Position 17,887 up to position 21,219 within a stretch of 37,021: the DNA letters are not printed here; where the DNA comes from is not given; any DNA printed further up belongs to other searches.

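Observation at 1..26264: Origin-proximal 26-kb array of six secreted mega-proteins: candidate SLH-anchored surface glycan-processing apparatus with no recognisable cohesin/dockerin or sortase logic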

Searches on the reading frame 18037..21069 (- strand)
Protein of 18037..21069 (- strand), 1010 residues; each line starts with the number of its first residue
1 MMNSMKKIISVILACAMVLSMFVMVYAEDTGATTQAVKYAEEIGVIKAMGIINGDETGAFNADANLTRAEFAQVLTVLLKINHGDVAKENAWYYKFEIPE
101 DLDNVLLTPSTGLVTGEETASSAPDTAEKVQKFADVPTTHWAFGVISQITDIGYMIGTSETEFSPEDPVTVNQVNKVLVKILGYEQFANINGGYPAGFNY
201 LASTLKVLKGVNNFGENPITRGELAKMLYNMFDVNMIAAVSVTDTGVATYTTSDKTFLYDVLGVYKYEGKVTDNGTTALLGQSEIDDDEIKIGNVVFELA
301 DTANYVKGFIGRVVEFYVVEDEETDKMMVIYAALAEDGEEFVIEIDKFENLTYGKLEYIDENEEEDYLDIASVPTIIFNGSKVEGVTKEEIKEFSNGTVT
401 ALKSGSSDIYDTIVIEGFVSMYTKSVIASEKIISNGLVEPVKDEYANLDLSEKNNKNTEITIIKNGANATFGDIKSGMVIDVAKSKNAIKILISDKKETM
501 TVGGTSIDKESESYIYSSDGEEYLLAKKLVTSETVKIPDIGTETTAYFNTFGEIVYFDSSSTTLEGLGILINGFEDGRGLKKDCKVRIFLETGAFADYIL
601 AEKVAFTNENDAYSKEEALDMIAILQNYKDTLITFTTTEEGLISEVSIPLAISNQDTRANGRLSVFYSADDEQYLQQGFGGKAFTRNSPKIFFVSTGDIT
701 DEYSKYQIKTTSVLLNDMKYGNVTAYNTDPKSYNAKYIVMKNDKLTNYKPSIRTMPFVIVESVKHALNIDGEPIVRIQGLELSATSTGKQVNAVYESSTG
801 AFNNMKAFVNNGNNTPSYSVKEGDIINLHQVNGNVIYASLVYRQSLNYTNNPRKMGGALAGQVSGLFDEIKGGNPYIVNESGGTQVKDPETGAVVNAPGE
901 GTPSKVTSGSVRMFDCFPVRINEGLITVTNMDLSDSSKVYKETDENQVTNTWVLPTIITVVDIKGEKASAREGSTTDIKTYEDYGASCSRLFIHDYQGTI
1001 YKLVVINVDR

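Call 5: search_protein_families(library=pfam, proteins=[window:18037-21069:-], max_evalue=0.01)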
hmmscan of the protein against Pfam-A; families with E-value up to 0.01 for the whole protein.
window:18037-21069:- (1010 aa): 2 families
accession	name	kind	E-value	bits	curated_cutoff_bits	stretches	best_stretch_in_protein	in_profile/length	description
PF00395.25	SLH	-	1.4e-11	44.6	20.8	2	39-72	11-44/44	S-layer homology domain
PF00548.26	Peptidase_C3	-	0.0061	17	22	1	397-510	23-125/174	3C cysteine protease (picornain 3C)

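Call 7: search_protein_families(library=ncbifam, proteins=[window:18037-21069:-], max_evalue=0.01)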
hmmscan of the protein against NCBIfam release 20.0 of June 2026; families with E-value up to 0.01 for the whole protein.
window:18037-21069:- (1010 aa): 0 families

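Call 25: search_protein_families(library=pfam, proteins=[window:18037-21069:-], max_evalue=5)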
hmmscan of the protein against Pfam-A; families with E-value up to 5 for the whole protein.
window:18037-21069:- (1010 aa): 4 families
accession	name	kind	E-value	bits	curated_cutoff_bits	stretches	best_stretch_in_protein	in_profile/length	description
PF00395.25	SLH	-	1.4e-11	44.6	20.8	2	39-72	11-44/44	S-layer homology domain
PF00548.26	Peptidase_C3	-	0.0061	17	22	1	397-510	23-125/174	3C cysteine protease (picornain 3C)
PF15975.10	Flot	-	0.093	13.3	27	1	751-790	50-89/124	Flotillin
PF07866.17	DUF1653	-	0.24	12.2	23.5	1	317-348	15-46/62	Protein of unknown function (DUF1653)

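Call 41: search_solved_structures(query=A3, max_evalue=1)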
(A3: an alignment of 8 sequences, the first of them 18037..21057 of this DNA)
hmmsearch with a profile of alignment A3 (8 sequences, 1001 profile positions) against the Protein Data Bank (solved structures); distinct sequences matched with E-value up to 1: 3.
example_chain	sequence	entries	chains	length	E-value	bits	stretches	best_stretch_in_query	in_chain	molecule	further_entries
6bt4_A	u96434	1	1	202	0.00032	21.7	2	48-165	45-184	S-layer protein sap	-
8bz2_A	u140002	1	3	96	0.00088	20.2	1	48-103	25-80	S-layer homology domain-containing protein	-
3pyw_A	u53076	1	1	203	0.001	20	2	49-165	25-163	S-layer protein sap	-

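Call 46: find_homologous_proteins(query=window:18037-21057:-, max_evalue=0.001)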
Query window:18037-21057:- (1006 aa): 61 proteins with E <= 0.001 among 8000 candidates.
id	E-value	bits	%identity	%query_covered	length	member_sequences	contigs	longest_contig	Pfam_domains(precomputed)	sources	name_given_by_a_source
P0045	0.0e+0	2191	100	100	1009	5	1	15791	PF00395.26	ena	-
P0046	0.0e+0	1689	75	100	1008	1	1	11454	PF00395.26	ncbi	-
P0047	0.0e+0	1602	73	100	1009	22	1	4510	PF00395.26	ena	-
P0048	0.0e+0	1299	61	100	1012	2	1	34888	PF00395.26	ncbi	-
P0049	0.0e+0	1280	62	100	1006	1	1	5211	PF00395.26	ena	-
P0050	0.0e+0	1276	61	100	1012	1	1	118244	PF00395.26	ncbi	-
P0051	3.3e-242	825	43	100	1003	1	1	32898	PF00395.26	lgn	-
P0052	5.0e-216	738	41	100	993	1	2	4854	PF00395.26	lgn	-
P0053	5.1e-214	731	41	100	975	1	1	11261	PF00395.26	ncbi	-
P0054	4.7e-211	722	41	100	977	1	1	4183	PF00395.26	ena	-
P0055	1.5e-209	717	42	100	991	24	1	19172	PF00395.26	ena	-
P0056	4.0e-207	709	40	100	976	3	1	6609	PF00395.26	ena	-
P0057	1.6e-203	697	41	100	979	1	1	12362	PF00395.26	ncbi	-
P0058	3.1e-198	679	40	99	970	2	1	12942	PF00395.26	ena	-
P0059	5.9e-195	668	39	99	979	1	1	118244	PF00395.26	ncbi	-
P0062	1.0e-31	128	26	66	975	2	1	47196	PF00395.26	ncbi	-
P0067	3.7e-23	100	23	56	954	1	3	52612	PF00395.26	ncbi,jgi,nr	ncbi:MAG: S-layer homology domain-containing protein [Ruminococcaceae bacterium]|nr:S-layer homology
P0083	4.3e-10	56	26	46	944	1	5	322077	PF00395.26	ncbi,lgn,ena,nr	ncbi:MAG: S-layer homology domain-containing protein [Clostridia bacterium]|nr:S-layer homology doma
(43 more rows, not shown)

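Call 59: predict_structure(alignment_id=A6)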
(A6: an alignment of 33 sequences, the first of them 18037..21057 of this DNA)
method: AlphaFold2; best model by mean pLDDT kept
length: 1006 residues; sequences in the alignment: 33
mean_pLDDT: 80.3   pTM: 0.43
mean pLDDT of the five models: 80.3, 80.2, 78.6, 77.5, 75.6
residues with pLDDT >= 90: 250; 70-90: 599; 50-70: 94; < 50: 63
segments of 3 or more residues with pLDDT < 50: 15-28, 80-123, 556-560
pLDDT, mean of each block of 10 residues (from residue 1): 65 48 40 75 74 71 86 67 40 29 25 28 62 83 80 83 89 87 84 87 82 87 88 71 70 79 86 77 84 82 81 80 82 75 85 85 86 84 83 83 78 89 81 71 84 82 81 88 87 81 79 83 84 73 89 61 88 76 86 88 91 92 93 81 92 82 87 81 86 80 81 75 89 88 67 92 82 90 81 90 85 92 84 92 93 92 85 78 75 81 81 94 95 88 89 91 91 94 94 88 85
secondary structure, 60 per line:
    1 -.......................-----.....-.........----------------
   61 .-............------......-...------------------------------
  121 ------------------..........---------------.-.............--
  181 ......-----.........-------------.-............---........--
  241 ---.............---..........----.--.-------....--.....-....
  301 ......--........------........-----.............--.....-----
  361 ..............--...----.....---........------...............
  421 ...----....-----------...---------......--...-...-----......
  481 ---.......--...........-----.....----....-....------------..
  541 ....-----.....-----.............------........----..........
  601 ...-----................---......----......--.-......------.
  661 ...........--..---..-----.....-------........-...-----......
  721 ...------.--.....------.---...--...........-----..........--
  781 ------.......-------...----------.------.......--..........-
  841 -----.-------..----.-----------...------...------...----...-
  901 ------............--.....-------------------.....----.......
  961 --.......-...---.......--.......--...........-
elements in order (helices of 4 or more, strands of 3 or more residues): H2-24 H30-34 H36-44 H64-74 H81-86 H139-148 H167-178 H181-186 H192-200 H217-227 E231-238 E244-252 H253-256 E260-269 E285-288 E291-295 H297-305 E309-316 E323-330 E336-340 E344-348 E351-355 E361-374 E377-379 H384-388 E392-399 E406-423 E428-431 E443-445 E455-460 E463-465 E475-480 E484-490 E493-503 E509-513 E518-521 H523-526 E539-544 E550-554 E560-572 E579-586 E591-603 E609-613 H614-624 E628-633 E638-643 H648-653 E660-671 E686-690 H698-701 E702-705 E715-723 E733-737 E753-763 E769-778 E787-793 E801-803 E821-827 E830-839 E872-874 E881-883 E890-892 E897-899 E907-918 E921-925 E945-949 E954-960 E963-969 H977-983 E986-992 E995-1005

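Call 63: fold_search(model_id=the predicted structure, library=pdb)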
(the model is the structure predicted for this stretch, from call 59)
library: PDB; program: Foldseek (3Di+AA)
matches with E <= 10: 1044; with E <= 0.001: 15
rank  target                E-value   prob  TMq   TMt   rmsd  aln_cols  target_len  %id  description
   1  7sv4                  1.2e-05  1.00  0.13  0.71   5.9       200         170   18  Crystal structure of SpaA-SLH in complex with 4,6-Pyr-beta-D-ManNAc-(1->4)-beta-D-GlcNAc-(1->3)-4,6-Pyr-beta-D-ManNAcOMe (released 2022-03-09)
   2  6cwm                  1.2e-05  1.00  0.13  0.71   4.0       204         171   17  Crystal structure of SpaA-SLH/G109A (released 2018-08-15)
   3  7sv5_B                1.6e-05  1.00  0.14  0.77   4.6       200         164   18  Crystal structure of SpaA-SLH/G109A in complex with 4,6-Pyr-beta-D-ManNAc-(1->4)-beta-D-GlcNAcOMe (released 2022-03-09)
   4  6cwh_C                1.9e-05  1.00  0.13  0.74   4.0       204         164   18  Crystal structure of SpaA-SLH in complex with 4,6-Pyr-beta-D-ManNAcOMe (P1) (released 2018-08-15)
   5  6cwr                  1.9e-05  1.00  0.13  0.72   5.5       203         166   18  Crystal structure of SpaA-SLH/G46A/G109A in complex with 4,6-Pyr-beta-D-ManNAcOMe (released 2018-08-15)
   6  7sv5_A                2.4e-05  1.00  0.13  0.73   4.5       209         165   18  Crystal structure of SpaA-SLH/G109A in complex with 4,6-Pyr-beta-D-ManNAc-(1->4)-beta-D-GlcNAcOMe (released 2022-03-09)
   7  7sv3                  2.5e-05  1.00  0.13  0.70   5.8       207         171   19  Crystal structure of SpaA-SLH in complex with 4,6-Pyr-beta-D-ManNAc-(1->4)-beta-D-GlcNAcOMe (released 2022-03-09)
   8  6cwc_B                2.9e-05  1.00  0.13  0.74   5.5       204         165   17  Crystal structure of SpaA-SLH (released 2018-08-15)
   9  6cwl_B                3.9e-05  1.00  0.13  0.79   2.6       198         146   18  Crystal structure of SpaA-SLH in complex with beta-D-GlcNAc-(1->3)-4,6-Pyr-beta-D-ManNAcOMe (released 2018-08-15)
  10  6cwn                  4.3e-05  1.00  0.13  0.75   3.6       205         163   18  Crystal structure of SpaA-SLH/G109A in complex with 4,6-Pyr-beta-D-ManNAcOMe (released 2018-08-15)
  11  6cwf_A                4.8e-05  1.00  0.13  0.73   4.2       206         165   17  Crystal structure of SpaA-SLH in complex with 4,6-Pyr-beta-D-ManNAcOMe (released 2018-08-15)
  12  7sv6                  6.3e-05  1.00  0.14  0.76   4.6       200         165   18  Crystal structure of SpaA-SLH/G46A/G109A in complex with 4,6-Pyr-beta-D-ManNAc-(1->4)-beta-D-GlcNAcOMe (released 2022-03-09)
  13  3pyw                  7.4e-05  1.00  0.13  0.63   6.8       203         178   16  The structure of the SLH domain from B. anthracis surface array protein at 1.8A (released 2011-04-27)
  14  6cwc_A                9.7e-05  1.00  0.13  0.73   4.2       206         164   17  Crystal structure of SpaA-SLH (released 2018-08-15)
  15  6bt4                  8.5e-04  1.00  0.12  0.66   5.4       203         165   15  Crystal structure of the SLH domain of Sap from Bacillus anthracis in complex with a pyruvylated SCWP unit (released 2018-03-21)
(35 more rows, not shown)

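Call 75: find_encoding_contigs(protein=P0062, flank=10000, max_places=1)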
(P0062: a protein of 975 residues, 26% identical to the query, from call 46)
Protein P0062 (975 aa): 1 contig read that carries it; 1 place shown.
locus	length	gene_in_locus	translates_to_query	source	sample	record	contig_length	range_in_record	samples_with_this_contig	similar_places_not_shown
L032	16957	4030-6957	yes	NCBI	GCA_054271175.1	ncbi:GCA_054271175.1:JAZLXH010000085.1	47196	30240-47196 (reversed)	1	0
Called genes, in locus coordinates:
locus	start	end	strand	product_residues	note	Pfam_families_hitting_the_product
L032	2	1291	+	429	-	?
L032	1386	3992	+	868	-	PF02018:CBM_4_9 (weak)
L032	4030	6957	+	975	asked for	PF00395:SLH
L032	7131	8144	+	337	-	PF02811:PHP (weak)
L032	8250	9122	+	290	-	PF01261:AP_endonuc_2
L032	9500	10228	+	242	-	PF03009:GDPD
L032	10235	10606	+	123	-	PF14607:GxDLY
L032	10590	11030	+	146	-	PF14606:Lipase_GDSL_3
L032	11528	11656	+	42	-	-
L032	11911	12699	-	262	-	PF00459:Inositol_P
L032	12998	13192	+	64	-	PF02597:ThiS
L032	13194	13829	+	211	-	PF00899:ThiF, PF02254:TrkA_N (faint)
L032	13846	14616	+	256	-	PF05690:ThiG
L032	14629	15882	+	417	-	PF04055:Radical_SAM, PF06968:BATS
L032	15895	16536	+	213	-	PF02581:TMP-TENI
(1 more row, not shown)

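Call 76: find_encoding_contigs(protein=P0067, flank=10000, max_places=1)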
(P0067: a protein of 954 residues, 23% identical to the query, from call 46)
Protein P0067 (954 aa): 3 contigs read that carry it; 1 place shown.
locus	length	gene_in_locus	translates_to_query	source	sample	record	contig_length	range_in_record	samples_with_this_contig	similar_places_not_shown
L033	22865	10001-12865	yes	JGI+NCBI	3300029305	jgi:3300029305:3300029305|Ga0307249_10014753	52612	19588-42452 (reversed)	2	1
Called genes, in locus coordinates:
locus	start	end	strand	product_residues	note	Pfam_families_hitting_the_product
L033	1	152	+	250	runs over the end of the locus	PF02535:Zip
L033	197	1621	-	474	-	PF03323:GerA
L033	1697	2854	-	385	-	PF01979:Amidohydro_1, PF07969:Amidohydro_3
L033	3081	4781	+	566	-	PF00587:tRNA-synt_2b, PF04073:tRNA_edit, PF03129:HGTP_anticodon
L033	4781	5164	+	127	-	-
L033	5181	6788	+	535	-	PF00496:SBP_bac_5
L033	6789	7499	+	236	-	-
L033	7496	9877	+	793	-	PF02574:S-methyl_trans, PF00809:Pterin_bind, PF02607:B12-binding_2, PF02310:B12-binding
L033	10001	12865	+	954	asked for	PF00395:SLH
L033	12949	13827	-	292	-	PF02219:MTHFR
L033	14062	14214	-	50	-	-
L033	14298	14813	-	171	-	PF07155:ECF-ribofla_trS, PF12822:ECF_trnsprt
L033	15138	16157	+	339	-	PF07451:SpoVAD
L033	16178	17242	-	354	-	PF07454:SpoIIP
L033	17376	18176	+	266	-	PF03099:BPL_LplA_LipB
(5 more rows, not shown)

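Call 77: find_encoding_contigs(protein=P0083, flank=10000, max_places=1)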
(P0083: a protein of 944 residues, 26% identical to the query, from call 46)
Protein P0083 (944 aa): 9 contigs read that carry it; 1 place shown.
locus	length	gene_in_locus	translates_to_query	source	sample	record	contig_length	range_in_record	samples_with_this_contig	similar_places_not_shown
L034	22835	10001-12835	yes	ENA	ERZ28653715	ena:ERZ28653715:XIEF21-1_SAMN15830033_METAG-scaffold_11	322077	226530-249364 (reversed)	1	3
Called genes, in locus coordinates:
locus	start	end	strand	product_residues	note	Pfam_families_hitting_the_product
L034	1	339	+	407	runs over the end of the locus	PF00579:tRNA-synt_1b, PF22421:SYY_C-terminal, PF01479:S4 (weak)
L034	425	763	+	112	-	PF07085:DRTGG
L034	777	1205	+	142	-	PF13581:HATPase_c_2, PF02518:HATPase_c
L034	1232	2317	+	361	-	PF07833:Cu_amine_oxidN1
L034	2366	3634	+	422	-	PF00037:Fer4 (weak), PF12838:Fer4_7, PF13187:Fer4_9, PF13237:Fer4_10, PF14697:Fer4_21, PF25160:LdpA_Fe-S-bd (weak), PF02906:Fe_hyd_lg_C, PF04060:FeS, +3 more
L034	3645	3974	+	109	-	PF07085:DRTGG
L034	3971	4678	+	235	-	PF02811:PHP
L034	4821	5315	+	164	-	PF01257:2Fe-2S_thioredx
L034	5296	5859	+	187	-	PF02518:HATPase_c, PF13589:HATPase_c_3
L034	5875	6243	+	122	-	-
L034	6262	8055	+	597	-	PF01257:2Fe-2S_thioredx, PF01512:Complex1_51K, PF10531:SLBB, PF10589:NADH_4Fe-4S, PF13237:Fer4_10 (weak), PF00037:Fer4, PF12837:Fer4_6 (weak), PF00037:Fer4, +4 more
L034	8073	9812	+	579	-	PF00111:Fer2 (weak), PF13510:Fer2_4, PF10588:NADH-G_4Fe-4S_3, PF13237:Fer4_10 (weak), PF22117:Fer4_Nqo3, PF12838:Fer4_7, PF02906:Fe_hyd_lg_C, PF02256:Fe_hyd_SSU, +1 more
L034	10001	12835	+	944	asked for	PF00395:SLH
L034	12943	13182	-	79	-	PF03840:SecG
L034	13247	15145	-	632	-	PF01134:GIDA, PF01266:DAO (faint), PF07992:Pyr_redox_2 (weak), PF21680:GIDA_C_1st, PF13932:SAM_GIDA_C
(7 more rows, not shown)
